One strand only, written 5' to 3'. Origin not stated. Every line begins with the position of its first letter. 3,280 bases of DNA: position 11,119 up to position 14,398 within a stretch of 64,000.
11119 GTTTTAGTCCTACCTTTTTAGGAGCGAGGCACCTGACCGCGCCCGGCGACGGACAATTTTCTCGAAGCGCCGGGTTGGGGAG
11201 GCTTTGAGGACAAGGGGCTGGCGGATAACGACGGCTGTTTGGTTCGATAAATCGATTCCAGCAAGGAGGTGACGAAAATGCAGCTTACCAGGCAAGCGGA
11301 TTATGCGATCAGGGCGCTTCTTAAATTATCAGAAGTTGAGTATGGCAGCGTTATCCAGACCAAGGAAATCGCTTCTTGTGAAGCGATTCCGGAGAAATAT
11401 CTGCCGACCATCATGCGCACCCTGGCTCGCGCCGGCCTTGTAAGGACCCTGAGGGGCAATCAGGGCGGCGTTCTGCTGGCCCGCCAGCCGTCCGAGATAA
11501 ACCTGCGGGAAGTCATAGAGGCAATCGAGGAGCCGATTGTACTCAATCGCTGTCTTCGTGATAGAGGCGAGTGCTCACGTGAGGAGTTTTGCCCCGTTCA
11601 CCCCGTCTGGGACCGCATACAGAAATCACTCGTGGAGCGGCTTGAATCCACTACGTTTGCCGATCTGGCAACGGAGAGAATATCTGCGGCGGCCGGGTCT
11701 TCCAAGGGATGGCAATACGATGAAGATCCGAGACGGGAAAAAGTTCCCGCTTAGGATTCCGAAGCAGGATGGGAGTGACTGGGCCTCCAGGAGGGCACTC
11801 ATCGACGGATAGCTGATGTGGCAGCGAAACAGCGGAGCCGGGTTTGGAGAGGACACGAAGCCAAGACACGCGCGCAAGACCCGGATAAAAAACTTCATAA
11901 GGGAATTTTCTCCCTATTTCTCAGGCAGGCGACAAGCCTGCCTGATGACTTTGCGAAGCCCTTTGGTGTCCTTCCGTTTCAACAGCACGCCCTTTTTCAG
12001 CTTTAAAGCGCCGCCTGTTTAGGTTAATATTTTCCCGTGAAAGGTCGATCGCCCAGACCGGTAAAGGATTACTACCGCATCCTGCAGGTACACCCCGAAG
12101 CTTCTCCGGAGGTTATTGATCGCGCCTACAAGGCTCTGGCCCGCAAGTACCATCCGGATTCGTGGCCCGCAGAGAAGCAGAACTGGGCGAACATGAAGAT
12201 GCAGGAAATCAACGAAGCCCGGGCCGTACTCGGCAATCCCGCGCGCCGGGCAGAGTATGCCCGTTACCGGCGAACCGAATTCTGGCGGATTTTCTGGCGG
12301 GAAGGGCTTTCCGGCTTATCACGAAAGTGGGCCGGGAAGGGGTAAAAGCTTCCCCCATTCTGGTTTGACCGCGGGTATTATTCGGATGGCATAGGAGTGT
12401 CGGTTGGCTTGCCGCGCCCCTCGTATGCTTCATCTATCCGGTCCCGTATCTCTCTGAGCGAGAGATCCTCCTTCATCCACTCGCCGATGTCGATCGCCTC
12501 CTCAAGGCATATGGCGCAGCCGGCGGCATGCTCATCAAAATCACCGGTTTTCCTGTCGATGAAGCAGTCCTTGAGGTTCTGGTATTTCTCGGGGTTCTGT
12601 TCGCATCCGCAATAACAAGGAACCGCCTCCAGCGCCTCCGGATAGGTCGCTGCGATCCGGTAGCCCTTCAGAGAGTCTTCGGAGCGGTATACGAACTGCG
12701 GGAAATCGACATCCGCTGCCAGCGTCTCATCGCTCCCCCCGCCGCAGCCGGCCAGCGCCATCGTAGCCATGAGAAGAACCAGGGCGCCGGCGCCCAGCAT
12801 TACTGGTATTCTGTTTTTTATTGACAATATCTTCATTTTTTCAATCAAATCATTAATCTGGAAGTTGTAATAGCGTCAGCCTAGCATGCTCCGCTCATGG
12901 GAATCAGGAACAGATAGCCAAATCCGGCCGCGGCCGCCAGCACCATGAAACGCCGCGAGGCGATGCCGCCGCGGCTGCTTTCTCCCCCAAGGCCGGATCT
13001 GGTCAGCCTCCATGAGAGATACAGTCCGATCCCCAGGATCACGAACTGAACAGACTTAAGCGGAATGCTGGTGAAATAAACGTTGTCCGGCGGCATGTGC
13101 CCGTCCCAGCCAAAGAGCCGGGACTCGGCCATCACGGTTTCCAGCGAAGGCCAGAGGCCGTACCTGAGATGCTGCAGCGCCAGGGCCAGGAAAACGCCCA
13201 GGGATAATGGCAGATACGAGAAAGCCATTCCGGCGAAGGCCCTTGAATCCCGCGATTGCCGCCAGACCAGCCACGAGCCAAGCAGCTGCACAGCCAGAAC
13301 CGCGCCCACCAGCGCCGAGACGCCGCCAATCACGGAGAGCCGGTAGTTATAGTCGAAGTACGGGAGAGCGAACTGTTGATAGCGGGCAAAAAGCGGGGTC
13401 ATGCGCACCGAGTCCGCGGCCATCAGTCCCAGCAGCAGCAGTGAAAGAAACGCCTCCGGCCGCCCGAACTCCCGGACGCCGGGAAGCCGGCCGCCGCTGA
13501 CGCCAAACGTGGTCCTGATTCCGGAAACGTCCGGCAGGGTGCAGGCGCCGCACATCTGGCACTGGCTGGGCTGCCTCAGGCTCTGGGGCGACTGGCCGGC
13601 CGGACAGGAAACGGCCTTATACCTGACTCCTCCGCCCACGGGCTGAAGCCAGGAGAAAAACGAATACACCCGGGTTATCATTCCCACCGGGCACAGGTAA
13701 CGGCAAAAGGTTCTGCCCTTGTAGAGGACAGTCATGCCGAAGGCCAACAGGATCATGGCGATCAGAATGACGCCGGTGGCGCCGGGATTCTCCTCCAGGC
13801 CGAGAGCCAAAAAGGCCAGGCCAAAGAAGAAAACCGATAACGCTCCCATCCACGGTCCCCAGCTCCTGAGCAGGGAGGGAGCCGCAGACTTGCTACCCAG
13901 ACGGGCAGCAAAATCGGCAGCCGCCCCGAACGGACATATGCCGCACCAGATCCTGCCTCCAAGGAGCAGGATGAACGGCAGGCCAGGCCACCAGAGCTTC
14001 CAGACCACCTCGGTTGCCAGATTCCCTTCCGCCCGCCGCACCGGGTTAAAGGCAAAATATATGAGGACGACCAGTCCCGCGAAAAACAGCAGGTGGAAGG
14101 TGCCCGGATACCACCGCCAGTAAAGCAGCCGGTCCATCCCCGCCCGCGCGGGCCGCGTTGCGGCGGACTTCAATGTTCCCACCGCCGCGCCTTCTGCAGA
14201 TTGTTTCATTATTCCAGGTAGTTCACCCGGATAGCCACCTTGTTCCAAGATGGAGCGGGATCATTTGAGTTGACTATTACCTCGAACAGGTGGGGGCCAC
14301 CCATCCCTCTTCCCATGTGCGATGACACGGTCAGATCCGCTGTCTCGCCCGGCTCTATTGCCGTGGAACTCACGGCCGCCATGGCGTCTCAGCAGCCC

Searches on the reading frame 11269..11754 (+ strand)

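Call 21: search_protein_families(library=pfam, proteins=[window:11269-11754:+], max_evalue=0.0001)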
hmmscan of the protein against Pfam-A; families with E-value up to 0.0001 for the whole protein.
window:11269-11754:+ (161 aa): 1 family
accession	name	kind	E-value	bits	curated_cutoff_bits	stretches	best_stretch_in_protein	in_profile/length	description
PF02082.26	Rrf2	-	3.2e-37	128.1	30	1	6-135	1-131/132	Iron-dependent Transcriptional regulator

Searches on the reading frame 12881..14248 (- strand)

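Call 21: search_protein_families(library=pfam, proteins=[window:12881-14248:-], max_evalue=0.0001)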
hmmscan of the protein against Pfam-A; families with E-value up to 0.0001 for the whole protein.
window:12881-14248:- (455 aa): 1 family
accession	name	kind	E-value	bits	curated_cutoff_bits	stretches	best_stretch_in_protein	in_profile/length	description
PF12801.12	Fer4_5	-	2e-13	50.5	22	2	82-120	4-43/48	4Fe-4S binding domain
